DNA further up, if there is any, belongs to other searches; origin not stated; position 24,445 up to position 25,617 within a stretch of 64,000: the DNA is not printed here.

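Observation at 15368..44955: About 22-kb co-directional catabolic island mixing tungsten AORs, ATZ/TRZ amidohydrolases, PreA-like and M20 enzymes, an Ftr-like formyltransferase and a non-pyrrolysine corrinoid methyltransferase module; substrate unknown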

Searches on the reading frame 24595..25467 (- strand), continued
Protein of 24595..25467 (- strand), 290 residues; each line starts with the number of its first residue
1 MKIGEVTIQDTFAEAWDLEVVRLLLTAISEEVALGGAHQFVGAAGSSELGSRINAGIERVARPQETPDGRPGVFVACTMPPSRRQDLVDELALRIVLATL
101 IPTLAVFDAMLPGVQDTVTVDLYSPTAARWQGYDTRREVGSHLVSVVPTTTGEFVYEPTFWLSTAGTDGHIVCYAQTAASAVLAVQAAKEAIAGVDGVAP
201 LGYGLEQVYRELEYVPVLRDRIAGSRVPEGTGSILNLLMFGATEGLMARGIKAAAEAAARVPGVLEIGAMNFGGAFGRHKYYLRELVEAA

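Call 46: search_protein_families(library=ncbifam, proteins=[L007:19197-20270:+, L025:11491-12867:+, L007:13545-15149:+, L011:19810-20796:+, L011:11047-11658:+, L013:6491-7525:+, L012:2298-3698:+], max_evalue=0.001)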
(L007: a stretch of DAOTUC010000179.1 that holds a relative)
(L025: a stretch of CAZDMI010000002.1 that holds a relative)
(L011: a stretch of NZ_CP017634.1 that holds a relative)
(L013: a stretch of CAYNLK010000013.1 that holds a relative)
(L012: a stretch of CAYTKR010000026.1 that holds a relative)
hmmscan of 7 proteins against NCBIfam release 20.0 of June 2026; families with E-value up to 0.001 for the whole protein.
L007:19197-20270:+ (358 aa): 52 families (the best 25 are shown)
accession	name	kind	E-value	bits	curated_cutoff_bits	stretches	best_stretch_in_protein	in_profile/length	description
NF005574.0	PRK07259.1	equivalog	6e-49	166.6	269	1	2-287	2-301/304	dihydroorotate dehydrogenase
NF006183.0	PRK08318.1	equivalog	9.5e-49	166.3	335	1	2-354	1-393/422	NAD-dependent dihydropyrimidine dehydrogenase subunit PreA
TIGR01037.2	pyrD_sub1_fam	subfamily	9.7e-44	149.6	270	1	5-287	1-298/300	dihydroorotate dehydrogenase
NF041011.1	dihydoor_dh_Arch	equivalog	4.3e-34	117.9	330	1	8-288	2-287/289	dihydroorotate dehydrogenase PyrD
NF005741.0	PRK07565.1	subfamily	1.7e-26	93.1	303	2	136-291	157-309/335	dihydroorotate dehydrogenase-like protein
NF002702.0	PRK02506.1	equivalog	4.4e-18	65.5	301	1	126-287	140-308/313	dihydroorotate oxidase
NF003652.0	PRK05286.2-5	equivalog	5.7e-15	55.3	267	1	141-279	210-350/353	quinone-dependent dihydroorotate dehydrogenase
NF003645.0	PRK05286.1-2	equivalog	4.3e-14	52.1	366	1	141-290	206-356/359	quinone-dependent dihydroorotate dehydrogenase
NF003650.0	PRK05286.2-3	equivalog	6.4e-13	48.4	477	1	145-291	237-391/393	quinone-dependent dihydroorotate dehydrogenase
TIGR01036.1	pyrD_sub2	equivalog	8.5e-11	41.2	200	1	142-277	207-343/356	dihydroorotate dehydrogenase (quinone)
NF040684.1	PorD_Arch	equivalog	1.1e-08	35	120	1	294-356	18-80/85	pyruvate synthase subunit PorD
TIGR02179.1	PorD_KorD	subfamily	2.1e-08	34.2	60.05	1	304-356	21-73/78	2-oxoacid:acceptor oxidoreductase, delta subunit, pyruvate/2-ketoisovalerate family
NF003648.0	PRK05286.2-1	equivalog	5.2e-08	32.2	433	1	134-288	197-355/360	quinone-dependent dihydroorotate dehydrogenase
NF003646.0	PRK05286.1-4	equivalog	7.7e-08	31.5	457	1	144-260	210-327/341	quinone-dependent dihydroorotate dehydrogenase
NF003644.0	PRK05286.1-1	equivalog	1.2e-07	31.1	418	1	146-259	212-326/336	quinone-dependent dihydroorotate dehydrogenase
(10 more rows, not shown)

L025:11491-12867:+ (459 aa): 59 families (the best 25 are shown)
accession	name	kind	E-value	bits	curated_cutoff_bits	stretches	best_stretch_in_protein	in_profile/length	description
TIGR02033.1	D-hydantoinase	equivalog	6.5e-155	516.5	393.25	1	5-450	2-454/454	dihydropyrimidinase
NF009941.0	PRK13404.1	subfamily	2.9e-143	478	647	1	2-454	4-465/478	dihydropyrimidinase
NF004839.0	PRK06189.1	equivalog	1.4e-79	267.8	631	1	1-451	2-448/451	allantoinase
TIGR03178.1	allantoinase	equivalog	1.2e-78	264.9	357.85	1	3-449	1-440/441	allantoinase AllB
NF058539.1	ergo_uti2_ErtD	equivalog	3.7e-77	260.1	650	1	2-450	2-447/449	hydantoin-5-propionate amidohydrolase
NF002668.0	PRK02382.1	equivalog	7.9e-76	255.5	452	1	3-452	5-430/436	dihydroorotase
TIGR00857.1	pyrC_multi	subfamily_domain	7.9e-71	239.2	279.05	1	18-435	4-411/412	dihydroorotase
NF005960.0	PRK08044.1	equivalog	5.7e-65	219.8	688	1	2-450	3-450/453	allantoinase AllB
NF006559.0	PRK09060.1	equivalog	1.4e-64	218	482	1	2-448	5-436/444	dihydroorotase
NF005751.0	PRK07575.1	equivalog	4.3e-60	203.4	529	1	3-445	4-431/440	dihydroorotase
NF006837.0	PRK09357.1-2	equivalog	4.4e-58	196.9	575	1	4-436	3-425/428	dihydroorotase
NF003271.0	PRK04250.1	equivalog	5.1e-56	190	405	1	2-446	2-401/407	dihydroorotase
NF058538.1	ergo_util_ErtD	equivalog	7.3e-56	189.9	600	1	3-449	2-445/446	hydantoin-5-propionate amidohydrolase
NF006688.0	PRK09236.1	equivalog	1.4e-54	185.6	535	1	3-438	3-431/444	dihydroorotase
NF006841.0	PRK09357.2-2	equivalog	3.3e-53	180.9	640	1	16-432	15-416/421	dihydroorotase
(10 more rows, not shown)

L007:13545-15149:+ (535 aa): 47 families (the best 25 are shown)
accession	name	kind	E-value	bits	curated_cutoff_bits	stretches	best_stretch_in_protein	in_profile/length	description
TIGR02033.1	D-hydantoinase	equivalog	3.3e-139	464.7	393.25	1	86-530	2-453/454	dihydropyrimidinase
NF009941.0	PRK13404.1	subfamily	1e-134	449.8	647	1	82-532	3-462/478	dihydropyrimidinase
TIGR03178.1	allantoinase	equivalog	4.5e-83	279.5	357.85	1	84-529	1-439/441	allantoinase AllB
NF004839.0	PRK06189.1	equivalog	1.3e-76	258.1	631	1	82-529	2-445/451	allantoinase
NF002668.0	PRK02382.1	equivalog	2.9e-69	233.9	452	1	84-531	5-428/436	dihydroorotase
NF006559.0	PRK09060.1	equivalog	8.2e-69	232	482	1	82-521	4-429/444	dihydroorotase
NF058539.1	ergo_uti2_ErtD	equivalog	1.6e-68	231.6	650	1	84-530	3-446/449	hydantoin-5-propionate amidohydrolase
TIGR00857.1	pyrC_multi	subfamily_domain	1.2e-63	215.5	279.05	1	100-516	5-411/412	dihydroorotase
NF005960.0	PRK08044.1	equivalog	1.3e-60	205.4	688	1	83-529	3-448/453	allantoinase AllB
NF058538.1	ergo_util_ErtD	equivalog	4.7e-60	203.7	600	1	90-529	7-444/446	hydantoin-5-propionate amidohydrolase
NF005751.0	PRK07575.1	equivalog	6.1e-57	193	529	1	83-520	3-426/440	dihydroorotase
NF006688.0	PRK09236.1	equivalog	1.7e-49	168.9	535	1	84-518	3-430/444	dihydroorotase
NF006841.0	PRK09357.2-2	equivalog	2.3e-46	158.3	640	1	101-513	19-416/421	dihydroorotase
NF003271.0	PRK04250.1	equivalog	2.6e-45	154.8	405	1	83-522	2-396/407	dihydroorotase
NF006837.0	PRK09357.1-2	equivalog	1.9e-43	148.6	575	1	83-515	1-423/428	dihydroorotase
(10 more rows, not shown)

L011:19810-20796:+ (329 aa): 5 families
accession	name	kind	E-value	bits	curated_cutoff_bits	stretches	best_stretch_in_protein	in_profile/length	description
NF004889.0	PRK06252.1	subfamily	3.3e-18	65.8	244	1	135-322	157-336/340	methylcobalamin:coenzyme M methyltransferase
NF040654.1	MtaA_Meth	equivalog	2.5e-17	62.8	400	1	132-322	152-335/337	methylcobamide:CoM methyltransferase MtaA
TIGR01463.1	mtaA_cmuA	subfamily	2.6e-10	40.1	235.4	1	142-318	163-334/340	MtaA/CmuA family methyltransferase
TIGR01464.1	hemE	equivalog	3.6e-05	22.9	302.95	1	188-314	204-331/338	uroporphyrinogen decarboxylase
NF041608.1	methylcob_mtaseMtbA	equivalog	0.00049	19.3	600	1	187-288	205-307/339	methylcobamide:CoM methyltransferase MtbA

L011:11047-11658:+ (204 aa): 0 families

L013:6491-7525:+ (345 aa): 2 families
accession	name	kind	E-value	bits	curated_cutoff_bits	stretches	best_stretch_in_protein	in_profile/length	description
NF040740.1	ornith_Ord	equivalog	4.9e-49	167.5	400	1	4-331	1-329/335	2,4-diaminopentanoate dehydrogenase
NF007574.0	PRK10206.1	equivalog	8.1e-05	21.8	352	1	56-131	53-121/345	oxidoreductase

L012:2298-3698:+ (467 aa): 0 families

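Call 51: search_solved_structures(query=L022:10468-11934:+, max_evalue=0.00001)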
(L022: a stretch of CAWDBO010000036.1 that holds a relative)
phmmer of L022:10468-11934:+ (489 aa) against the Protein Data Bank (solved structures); distinct sequences matched with E-value up to 0.00001: 15.
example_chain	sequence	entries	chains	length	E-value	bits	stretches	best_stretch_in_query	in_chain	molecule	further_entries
3s99_A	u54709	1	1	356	3.1e-42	148.1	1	191-478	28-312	Basic membrane lipoprotein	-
6pi5_A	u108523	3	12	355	1.3e-41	146.1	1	191-480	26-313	Atrazine periplasmic binding protein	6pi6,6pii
7x0r_A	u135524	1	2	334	7.7e-34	120.5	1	197-483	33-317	Lbp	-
9q1u_A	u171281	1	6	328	3.1e-28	102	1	191-453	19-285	Basic membrane protein A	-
6shu_A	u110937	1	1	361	1.3e-27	99.9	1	181-418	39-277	Basic membrane protein D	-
4p98_A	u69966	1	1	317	3.2e-27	98.6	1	190-484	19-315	Extracellular solute-binding protein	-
6yab_AAA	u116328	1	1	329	2.1e-21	79.5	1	189-391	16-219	Lipoprotein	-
6yab_DDD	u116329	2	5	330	2.1e-21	79.4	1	189-391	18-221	Lipoprotein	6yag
6ya3_C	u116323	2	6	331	2.1e-21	79.4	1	189-391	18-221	Lipoprotein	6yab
6y9u_A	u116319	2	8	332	2.1e-21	79.4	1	189-391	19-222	Lipoprotein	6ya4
2hqb_A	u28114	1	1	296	5.6e-19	71.4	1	189-470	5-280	Transcriptional activator of comK gene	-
2fqw_A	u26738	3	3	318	1.7e-16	63.3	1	197-406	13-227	Membrane lipoprotein tmpC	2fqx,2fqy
4iil_A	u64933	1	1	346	1.5e-10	43.7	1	242-471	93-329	Membrane lipoprotein TpN38(b)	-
4pev_A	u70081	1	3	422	9.8e-09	37.7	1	181-453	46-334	Membrane lipoprotein family protein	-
4ycs_A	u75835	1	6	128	4.1e-07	32.3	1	188-310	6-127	Uncharacterized protein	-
